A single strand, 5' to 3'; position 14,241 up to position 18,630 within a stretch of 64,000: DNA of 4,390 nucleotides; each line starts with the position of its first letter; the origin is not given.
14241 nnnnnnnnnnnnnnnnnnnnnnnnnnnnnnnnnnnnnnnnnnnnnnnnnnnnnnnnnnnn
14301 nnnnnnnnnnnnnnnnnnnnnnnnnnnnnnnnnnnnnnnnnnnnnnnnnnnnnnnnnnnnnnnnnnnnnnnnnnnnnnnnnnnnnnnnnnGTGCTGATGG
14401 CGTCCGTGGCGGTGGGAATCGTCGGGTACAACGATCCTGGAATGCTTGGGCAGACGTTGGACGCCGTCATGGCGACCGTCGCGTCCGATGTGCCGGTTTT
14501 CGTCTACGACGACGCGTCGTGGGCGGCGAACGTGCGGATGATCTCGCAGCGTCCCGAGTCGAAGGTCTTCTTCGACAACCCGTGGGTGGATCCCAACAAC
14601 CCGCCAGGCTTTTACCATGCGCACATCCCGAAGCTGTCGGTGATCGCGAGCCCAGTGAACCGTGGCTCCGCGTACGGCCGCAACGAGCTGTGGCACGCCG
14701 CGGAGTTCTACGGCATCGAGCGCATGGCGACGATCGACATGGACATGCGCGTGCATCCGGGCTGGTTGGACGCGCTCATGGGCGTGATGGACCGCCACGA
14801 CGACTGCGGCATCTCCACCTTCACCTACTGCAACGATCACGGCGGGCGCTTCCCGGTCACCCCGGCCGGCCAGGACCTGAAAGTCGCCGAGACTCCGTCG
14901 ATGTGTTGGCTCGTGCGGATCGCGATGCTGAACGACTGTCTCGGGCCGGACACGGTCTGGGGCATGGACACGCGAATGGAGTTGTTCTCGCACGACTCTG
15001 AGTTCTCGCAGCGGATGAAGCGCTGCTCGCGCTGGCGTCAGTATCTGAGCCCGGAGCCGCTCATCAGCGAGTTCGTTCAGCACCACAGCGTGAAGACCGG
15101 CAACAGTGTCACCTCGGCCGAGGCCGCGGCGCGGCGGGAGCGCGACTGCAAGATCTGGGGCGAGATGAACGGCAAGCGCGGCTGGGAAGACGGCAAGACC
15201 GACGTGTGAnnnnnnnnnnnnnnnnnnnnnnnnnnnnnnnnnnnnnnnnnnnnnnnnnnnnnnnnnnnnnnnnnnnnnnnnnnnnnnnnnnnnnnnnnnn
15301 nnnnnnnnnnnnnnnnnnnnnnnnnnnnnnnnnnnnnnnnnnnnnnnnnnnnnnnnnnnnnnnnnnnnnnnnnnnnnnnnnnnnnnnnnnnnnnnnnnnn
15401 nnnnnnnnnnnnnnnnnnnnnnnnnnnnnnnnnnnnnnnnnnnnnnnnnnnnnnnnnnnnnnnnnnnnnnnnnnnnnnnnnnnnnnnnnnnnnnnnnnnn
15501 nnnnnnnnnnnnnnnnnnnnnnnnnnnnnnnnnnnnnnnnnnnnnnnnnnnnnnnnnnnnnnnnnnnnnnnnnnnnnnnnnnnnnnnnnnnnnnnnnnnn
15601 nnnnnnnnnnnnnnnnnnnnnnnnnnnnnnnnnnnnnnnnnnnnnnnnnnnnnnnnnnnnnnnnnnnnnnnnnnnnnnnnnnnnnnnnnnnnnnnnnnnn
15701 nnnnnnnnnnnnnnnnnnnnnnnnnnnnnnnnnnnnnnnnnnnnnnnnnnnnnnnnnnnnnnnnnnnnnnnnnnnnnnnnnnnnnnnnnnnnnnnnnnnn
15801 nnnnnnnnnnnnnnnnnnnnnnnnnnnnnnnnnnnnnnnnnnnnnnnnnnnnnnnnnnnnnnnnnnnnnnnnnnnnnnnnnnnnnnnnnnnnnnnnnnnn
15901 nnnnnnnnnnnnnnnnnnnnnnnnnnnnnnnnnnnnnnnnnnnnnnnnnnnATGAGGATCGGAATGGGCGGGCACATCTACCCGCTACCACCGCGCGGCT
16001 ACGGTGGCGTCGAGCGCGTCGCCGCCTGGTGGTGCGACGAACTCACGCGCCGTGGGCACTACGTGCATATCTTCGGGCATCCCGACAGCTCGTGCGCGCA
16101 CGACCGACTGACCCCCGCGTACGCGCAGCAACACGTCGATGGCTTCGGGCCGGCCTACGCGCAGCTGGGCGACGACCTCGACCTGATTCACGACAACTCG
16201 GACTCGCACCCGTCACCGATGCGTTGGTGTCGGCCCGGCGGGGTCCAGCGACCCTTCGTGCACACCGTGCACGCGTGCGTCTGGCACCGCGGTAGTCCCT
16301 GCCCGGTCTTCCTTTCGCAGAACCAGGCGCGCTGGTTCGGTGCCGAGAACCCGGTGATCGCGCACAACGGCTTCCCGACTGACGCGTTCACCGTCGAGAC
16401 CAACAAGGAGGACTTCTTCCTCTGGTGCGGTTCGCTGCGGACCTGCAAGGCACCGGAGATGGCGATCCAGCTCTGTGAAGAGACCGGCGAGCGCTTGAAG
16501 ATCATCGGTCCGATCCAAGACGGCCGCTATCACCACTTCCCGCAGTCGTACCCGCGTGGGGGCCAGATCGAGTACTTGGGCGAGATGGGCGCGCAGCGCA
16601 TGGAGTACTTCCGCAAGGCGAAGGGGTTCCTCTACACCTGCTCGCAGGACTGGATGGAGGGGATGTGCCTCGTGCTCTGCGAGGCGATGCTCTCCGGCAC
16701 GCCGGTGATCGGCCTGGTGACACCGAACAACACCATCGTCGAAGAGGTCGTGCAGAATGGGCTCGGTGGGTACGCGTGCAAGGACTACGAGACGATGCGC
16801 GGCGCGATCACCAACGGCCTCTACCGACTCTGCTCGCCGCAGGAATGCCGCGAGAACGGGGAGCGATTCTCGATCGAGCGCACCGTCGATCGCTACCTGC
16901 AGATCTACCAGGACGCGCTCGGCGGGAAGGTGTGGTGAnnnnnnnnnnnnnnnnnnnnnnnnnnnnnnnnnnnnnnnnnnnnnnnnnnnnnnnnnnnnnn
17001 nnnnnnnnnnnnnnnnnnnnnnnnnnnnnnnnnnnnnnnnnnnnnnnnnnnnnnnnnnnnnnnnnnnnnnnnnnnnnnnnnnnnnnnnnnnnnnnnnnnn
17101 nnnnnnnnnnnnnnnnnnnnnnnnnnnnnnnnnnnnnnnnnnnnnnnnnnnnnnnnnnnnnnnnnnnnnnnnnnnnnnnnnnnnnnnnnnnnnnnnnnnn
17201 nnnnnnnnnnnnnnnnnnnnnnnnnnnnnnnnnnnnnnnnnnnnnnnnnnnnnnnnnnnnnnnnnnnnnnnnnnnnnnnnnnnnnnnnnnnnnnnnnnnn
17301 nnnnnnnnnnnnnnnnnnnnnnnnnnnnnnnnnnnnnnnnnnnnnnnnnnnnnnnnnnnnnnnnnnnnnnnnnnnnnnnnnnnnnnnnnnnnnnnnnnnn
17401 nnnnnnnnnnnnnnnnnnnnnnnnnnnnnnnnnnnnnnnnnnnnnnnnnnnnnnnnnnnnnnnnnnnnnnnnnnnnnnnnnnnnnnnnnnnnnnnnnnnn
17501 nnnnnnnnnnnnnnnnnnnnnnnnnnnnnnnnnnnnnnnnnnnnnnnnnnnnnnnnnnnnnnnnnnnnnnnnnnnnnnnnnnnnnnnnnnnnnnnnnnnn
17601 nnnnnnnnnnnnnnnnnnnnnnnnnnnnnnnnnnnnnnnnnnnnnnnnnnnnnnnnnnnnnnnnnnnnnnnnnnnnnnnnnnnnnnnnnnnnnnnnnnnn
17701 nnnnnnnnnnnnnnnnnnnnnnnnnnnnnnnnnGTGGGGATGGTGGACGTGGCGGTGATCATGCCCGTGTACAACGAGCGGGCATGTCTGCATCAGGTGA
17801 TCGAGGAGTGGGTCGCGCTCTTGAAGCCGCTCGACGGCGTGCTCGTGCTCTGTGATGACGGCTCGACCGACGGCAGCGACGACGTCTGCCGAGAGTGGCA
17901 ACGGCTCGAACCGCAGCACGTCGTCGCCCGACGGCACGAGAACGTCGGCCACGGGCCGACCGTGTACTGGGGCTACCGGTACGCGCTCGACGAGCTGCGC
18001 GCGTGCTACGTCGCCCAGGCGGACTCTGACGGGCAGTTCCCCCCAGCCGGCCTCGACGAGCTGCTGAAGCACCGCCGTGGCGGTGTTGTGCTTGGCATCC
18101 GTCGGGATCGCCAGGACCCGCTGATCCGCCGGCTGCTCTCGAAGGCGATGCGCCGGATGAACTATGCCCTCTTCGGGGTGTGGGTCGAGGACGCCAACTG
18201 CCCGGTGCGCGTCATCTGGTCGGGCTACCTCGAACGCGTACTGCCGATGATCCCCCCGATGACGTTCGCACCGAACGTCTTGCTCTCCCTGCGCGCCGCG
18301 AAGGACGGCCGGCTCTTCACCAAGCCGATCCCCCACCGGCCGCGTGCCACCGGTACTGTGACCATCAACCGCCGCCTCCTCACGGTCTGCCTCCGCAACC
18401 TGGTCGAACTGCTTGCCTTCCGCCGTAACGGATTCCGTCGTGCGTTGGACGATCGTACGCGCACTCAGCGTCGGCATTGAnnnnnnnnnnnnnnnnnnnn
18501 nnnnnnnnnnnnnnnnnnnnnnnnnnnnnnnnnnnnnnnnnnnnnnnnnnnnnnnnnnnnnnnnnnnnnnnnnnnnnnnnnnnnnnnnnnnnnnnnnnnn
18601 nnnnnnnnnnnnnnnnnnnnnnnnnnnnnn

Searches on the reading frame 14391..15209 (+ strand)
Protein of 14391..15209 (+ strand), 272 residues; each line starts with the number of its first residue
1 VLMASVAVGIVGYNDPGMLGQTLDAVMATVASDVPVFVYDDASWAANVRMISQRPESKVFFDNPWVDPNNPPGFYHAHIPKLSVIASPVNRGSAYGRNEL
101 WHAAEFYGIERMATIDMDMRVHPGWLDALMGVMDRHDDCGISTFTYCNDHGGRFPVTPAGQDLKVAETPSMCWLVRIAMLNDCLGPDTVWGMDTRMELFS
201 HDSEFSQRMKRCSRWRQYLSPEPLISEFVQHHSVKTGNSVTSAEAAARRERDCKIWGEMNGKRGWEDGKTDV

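Call 45: search_protein_families(library=pfam, proteins=[window:14391-15209:+], max_evalue=0.001)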
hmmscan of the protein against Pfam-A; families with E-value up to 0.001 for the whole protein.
window:14391-15209:+ (272 aa): 1 family
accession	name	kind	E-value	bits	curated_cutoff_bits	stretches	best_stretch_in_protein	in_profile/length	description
PF00535.33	Glycos_transf_2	-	1.1e-05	25.9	23.3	0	78-155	51-126/168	Glycosyl transferase family 2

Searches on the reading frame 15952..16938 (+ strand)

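Call 45: search_protein_families(library=pfam, proteins=[window:15952-16938:+], max_evalue=0.001)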
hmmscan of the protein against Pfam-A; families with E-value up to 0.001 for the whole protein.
window:15952-16938:+ (328 aa): 4 families
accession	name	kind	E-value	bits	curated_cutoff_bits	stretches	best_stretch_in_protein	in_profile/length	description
PF00534.26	Glycos_transf_1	-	7.8e-09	35.7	26.4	1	150-280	12-146/172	Glycosyl transferases group 1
PF13692.12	Glyco_trans_1_4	-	1.5e-07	32.2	27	1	158-286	6-136/142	Glycosyl transferases group 1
PF13439.12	Glyco_transf_4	-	8.1e-06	26.4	28.5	1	17-110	1-107/170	Glycosyltransferase Family 4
PF13579.12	Glyco_trans_4_4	-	0.00035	21.4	29.7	0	18-118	1-113/158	Glycosyl transferase 4-like domain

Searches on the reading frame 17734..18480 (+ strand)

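Call 45: search_protein_families(library=pfam, proteins=[window:17734-18480:+], max_evalue=0.001)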
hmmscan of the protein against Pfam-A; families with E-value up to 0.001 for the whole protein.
window:17734-18480:+ (248 aa): 1 family
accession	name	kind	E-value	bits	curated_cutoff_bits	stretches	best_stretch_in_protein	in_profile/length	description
PF00535.33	Glycos_transf_2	-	1.6e-16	61.1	23.3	1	8-131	2-123/168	Glycosyl transferase family 2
